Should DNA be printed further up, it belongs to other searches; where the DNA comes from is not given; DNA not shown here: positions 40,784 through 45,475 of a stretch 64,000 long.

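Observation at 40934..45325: A VirB2 pilin core is embedded in a 1463-aa coiled-coil giant, and there are three VirB2 paralogs in tandem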

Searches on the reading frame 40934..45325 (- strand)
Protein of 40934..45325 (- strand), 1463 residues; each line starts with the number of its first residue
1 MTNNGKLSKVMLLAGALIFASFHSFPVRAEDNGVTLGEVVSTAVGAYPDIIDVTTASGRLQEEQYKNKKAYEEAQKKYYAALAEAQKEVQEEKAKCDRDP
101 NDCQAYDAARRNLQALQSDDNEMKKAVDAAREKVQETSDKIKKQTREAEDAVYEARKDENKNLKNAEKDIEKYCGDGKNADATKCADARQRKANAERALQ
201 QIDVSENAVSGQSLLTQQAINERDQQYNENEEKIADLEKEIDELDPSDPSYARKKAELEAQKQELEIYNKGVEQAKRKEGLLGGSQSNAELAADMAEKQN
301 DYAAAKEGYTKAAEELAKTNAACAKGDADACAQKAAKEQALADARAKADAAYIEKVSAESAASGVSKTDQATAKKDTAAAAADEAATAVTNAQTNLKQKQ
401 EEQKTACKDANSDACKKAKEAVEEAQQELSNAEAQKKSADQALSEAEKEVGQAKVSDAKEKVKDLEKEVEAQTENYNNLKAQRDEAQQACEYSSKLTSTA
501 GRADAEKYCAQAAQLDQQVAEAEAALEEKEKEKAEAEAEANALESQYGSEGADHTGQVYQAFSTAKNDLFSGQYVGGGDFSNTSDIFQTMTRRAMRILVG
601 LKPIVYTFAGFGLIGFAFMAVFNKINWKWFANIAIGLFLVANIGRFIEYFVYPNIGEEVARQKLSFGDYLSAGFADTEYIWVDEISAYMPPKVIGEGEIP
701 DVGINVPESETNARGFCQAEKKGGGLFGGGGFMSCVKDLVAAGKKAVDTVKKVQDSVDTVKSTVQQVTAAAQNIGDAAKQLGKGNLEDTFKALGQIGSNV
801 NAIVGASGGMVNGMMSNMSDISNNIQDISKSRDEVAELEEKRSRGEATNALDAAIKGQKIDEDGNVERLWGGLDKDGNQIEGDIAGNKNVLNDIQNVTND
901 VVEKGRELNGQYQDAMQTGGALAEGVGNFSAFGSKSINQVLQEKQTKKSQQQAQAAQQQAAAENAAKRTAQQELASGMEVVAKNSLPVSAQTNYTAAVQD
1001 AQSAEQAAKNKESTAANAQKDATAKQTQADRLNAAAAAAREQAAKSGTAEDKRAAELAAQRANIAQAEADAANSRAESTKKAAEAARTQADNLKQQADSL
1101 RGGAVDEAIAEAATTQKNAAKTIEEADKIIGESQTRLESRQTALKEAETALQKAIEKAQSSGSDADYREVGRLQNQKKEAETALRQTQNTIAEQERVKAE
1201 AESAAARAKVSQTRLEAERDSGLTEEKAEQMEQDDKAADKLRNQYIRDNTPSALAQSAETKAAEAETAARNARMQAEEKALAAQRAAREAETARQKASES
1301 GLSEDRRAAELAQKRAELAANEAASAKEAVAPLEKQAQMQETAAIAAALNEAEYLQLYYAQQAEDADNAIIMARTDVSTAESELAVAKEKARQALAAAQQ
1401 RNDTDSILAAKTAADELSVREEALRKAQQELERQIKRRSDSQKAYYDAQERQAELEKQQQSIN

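Call 4: search_protein_families(library=pfam, proteins=[window:40934-45325:-], max_evalue=1)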
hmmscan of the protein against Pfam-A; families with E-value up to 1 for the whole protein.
window:40934-45325:- (1463 aa): 1 family
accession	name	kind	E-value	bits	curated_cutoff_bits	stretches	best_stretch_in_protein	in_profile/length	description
PF04956.18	TrbC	-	0.00026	21.6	27.9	1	602-641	50-89/98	TrbC/VIRB2 pilin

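Call 7: find_homologous_proteins(query=window:40934-45325:-, max_evalue=0.001)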
Query window:40934-45325:- (1463 aa): 14 proteins with E <= 0.001 among 8000 candidates.
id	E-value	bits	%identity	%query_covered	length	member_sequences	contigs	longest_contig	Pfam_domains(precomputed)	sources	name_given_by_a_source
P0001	0.0e+0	1682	61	100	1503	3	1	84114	-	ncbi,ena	-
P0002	0.0e+0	1599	61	69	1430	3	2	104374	-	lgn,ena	-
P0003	0.0e+0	1561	59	100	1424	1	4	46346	-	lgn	-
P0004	0.0e+0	1330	52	100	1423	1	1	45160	-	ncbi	-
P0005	0.0e+0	1323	51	100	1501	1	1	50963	-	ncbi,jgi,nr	ncbi:MAG: hypothetical protein E7010_03305 [Alphaproteobacteria bacterium]|nr:hypothetical protein [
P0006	1.6e-291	989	50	72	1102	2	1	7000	-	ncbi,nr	ncbi:MAG: hypothetical protein IJW72_04555, partial [Alphaproteobacteria bacterium]|nr:hypothetical 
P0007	1.1e-185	638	43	69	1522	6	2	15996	-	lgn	-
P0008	1.4e-149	519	44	38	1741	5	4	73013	-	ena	-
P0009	3.4e-123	431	50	32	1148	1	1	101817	-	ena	-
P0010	1.6e-116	409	45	35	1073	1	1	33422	PF04956.19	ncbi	-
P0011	6.0e-58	215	34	39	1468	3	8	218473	-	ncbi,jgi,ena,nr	ncbi:MAG: hypothetical protein E7017_03695 [Alphaproteobacteria bacterium]|nr:hypothetical protein [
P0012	1.7e-44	170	40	20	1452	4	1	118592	-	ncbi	-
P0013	2.7e-22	97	30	19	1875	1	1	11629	-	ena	-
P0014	3.7e-21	93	30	19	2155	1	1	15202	-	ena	-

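Call 14: search_protein_families(library=ncbifam, proteins=[window:40934-45325:-], max_evalue=0.1)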
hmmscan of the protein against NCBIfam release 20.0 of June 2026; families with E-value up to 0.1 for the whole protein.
window:40934-45325:- (1463 aa): 0 families

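Call 17: find_related_loci(query=A1, collection=genome_contigs, flank=10000)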
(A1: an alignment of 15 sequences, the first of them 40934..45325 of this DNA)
Query A1 (1463 aa) in genome_contigs; peptide patterns used: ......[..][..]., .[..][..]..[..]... (x = any residue, [..] = any of these).
430 stretches matched a pattern; 69 encode a relative of the query (tblastn E <= 1e-3); 69 distinct loci.
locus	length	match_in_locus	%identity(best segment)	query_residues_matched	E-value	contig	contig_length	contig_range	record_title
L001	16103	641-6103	60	1-1460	0e+0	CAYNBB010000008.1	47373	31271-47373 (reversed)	MAG TPA_asm: uncultured Azospirillaceae bacterium isolate SRP225648_co1_885 genome assembly, contig: NODE_1333_length_47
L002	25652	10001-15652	61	1-1457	0e+0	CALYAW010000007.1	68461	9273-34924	MAG: uncultured Alphaproteobacteria bacterium isolate BRZ_DM__bin108 genome assembly, contig: BRZ_DM__NODE_631_length_68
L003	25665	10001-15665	59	1-1460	0e+0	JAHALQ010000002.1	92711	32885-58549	MAG: Proteobacteria bacterium isolate L3_072_000M1_dasL3_072_000M1_concoct_80 L3_072_000M1_scaffold_121, whole genome sh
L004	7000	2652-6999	50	1-1054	0e+0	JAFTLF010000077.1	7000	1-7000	MAG: Alphaproteobacteria bacterium isolate RGIG3920 Roe_deer_Cecum-3__c362444, whole genome shotgun sequence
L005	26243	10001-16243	42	478-1456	7e-178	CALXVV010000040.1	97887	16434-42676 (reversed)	MAG: uncultured Alphaproteobacteria bacterium isolate E04__bin378 genome assembly, contig: E04__k127_2986412, whole geno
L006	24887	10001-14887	37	7-1347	4e-164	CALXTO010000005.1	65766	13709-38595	MAG: uncultured Alphaproteobacteria bacterium isolate BRZ_CT__bin33 genome assembly, contig: BRZ_CT__NODE_722_length_657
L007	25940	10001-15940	44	485-1456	0e+0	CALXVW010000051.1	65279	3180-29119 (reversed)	MAG: uncultured Alphaproteobacteria bacterium isolate E40__bin9 genome assembly, contig: E40__k127_3051051, whole genome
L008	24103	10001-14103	49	1-1455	8e-160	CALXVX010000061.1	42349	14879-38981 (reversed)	MAG: uncultured Alphaproteobacteria bacterium isolate E21__bin46 genome assembly, contig: E21__k127_2757639, whole genom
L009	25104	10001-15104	38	1-1459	3e-155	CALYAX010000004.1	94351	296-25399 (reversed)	MAG: uncultured Alphaproteobacteria bacterium isolate BRZ_DH__bin41 genome assembly, contig: BRZ_DH__NODE_286_length_943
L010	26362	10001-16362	44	160-1456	3e-135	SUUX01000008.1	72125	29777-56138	MAG: Alphaproteobacteria bacterium isolate SIG57 NODE_8999_length_72125_cov_7.043946, whole genome shotgun sequence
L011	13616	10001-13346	47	455-979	3e-135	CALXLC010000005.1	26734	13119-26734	MAG: uncultured Alphaproteobacteria bacterium isolate E27__bin196 genome assembly, contig: E27__k127_6308628, whole geno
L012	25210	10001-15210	36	102-1455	3e-160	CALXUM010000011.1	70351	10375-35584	MAG: uncultured Alphaproteobacteria bacterium isolate BRZ_CT__bin98 genome assembly, contig: BRZ_CT__NODE_657_length_703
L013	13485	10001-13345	50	452-918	4e-126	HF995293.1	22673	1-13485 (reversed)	Proteobacteria bacterium CAG:495 genomic scaffold, scf84, whole genome shotgun sequence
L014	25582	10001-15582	35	479-1463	2e-126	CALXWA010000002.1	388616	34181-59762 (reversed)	MAG: uncultured Alphaproteobacteria bacterium isolate BRZ_FL__bin18 genome assembly, contig: BRZ_FL__NODE_19_length_3886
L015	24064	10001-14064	43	407-938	2e-123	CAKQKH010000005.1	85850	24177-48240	MAG: uncultured Alphaproteobacteria bacterium isolate REFINED_METABAT215_TOP10_CONTIGS_1500_ASSEMBLY_K77_MERGED__Hadza_M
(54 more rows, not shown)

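Call 55: search_protein_families(library=pfam, alignment_id=A3, max_evalue=0.0001)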
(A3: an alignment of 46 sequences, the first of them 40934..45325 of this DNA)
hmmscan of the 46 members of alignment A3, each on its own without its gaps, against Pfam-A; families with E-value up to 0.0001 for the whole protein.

A. member 1, window:40934-45325:- (1463 aa): 0 families

B. families by the number of members that match (of 46 scanned): 1 family
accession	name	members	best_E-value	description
PF04956.18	TrbC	6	3.7e-09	TrbC/VIRB2 pilin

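Call 73: list_cluster_members(proteins=[window:40934-45325:-, window:46211-46552:-, P0001, P0005, P0011])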
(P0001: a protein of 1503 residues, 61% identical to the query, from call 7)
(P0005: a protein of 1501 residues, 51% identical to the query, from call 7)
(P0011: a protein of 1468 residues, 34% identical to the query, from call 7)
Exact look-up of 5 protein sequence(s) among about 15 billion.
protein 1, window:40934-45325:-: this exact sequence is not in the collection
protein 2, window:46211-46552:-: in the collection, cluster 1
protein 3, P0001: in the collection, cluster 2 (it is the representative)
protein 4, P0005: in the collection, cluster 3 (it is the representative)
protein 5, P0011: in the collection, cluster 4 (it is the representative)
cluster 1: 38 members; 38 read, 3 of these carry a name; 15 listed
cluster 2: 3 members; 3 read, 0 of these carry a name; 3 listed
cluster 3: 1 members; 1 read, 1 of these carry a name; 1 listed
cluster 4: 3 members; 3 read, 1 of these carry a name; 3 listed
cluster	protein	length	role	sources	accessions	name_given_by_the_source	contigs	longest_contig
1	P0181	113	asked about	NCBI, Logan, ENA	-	-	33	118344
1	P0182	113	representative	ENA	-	-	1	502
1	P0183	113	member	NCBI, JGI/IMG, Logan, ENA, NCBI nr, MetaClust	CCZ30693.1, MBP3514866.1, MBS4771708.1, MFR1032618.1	MAG: TrbC/VirB2 family protein [Alphaproteobacteria bacterium] | trbC/VIRB2 family | TrbC/VirB2 family protein [Alphaproteobacteria bacterium]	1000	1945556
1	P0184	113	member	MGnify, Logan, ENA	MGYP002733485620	FL=1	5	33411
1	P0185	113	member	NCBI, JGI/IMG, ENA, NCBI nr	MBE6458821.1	MAG: hypothetical protein E7010_03295 [Alphaproteobacteria bacterium] | hypothetical protein [Alphaproteobacteria bacterium]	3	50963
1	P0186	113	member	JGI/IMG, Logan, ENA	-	-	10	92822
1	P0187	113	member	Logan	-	-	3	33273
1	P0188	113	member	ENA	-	-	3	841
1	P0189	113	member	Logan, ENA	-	-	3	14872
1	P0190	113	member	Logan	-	-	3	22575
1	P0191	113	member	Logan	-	-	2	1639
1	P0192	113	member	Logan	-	-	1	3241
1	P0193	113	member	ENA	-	-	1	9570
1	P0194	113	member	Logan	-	-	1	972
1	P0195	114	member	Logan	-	-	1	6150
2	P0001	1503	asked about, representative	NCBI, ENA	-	-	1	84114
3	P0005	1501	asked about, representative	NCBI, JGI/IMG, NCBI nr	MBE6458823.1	MAG: hypothetical protein E7010_03305 [Alphaproteobacteria bacterium] | hypothetical protein [Alphaproteobacteria bacterium]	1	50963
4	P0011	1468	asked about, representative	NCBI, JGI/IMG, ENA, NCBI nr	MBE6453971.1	MAG: hypothetical protein E7017_03695 [Alphaproteobacteria bacterium] | hypothetical protein [Alphaproteobacteria bacterium]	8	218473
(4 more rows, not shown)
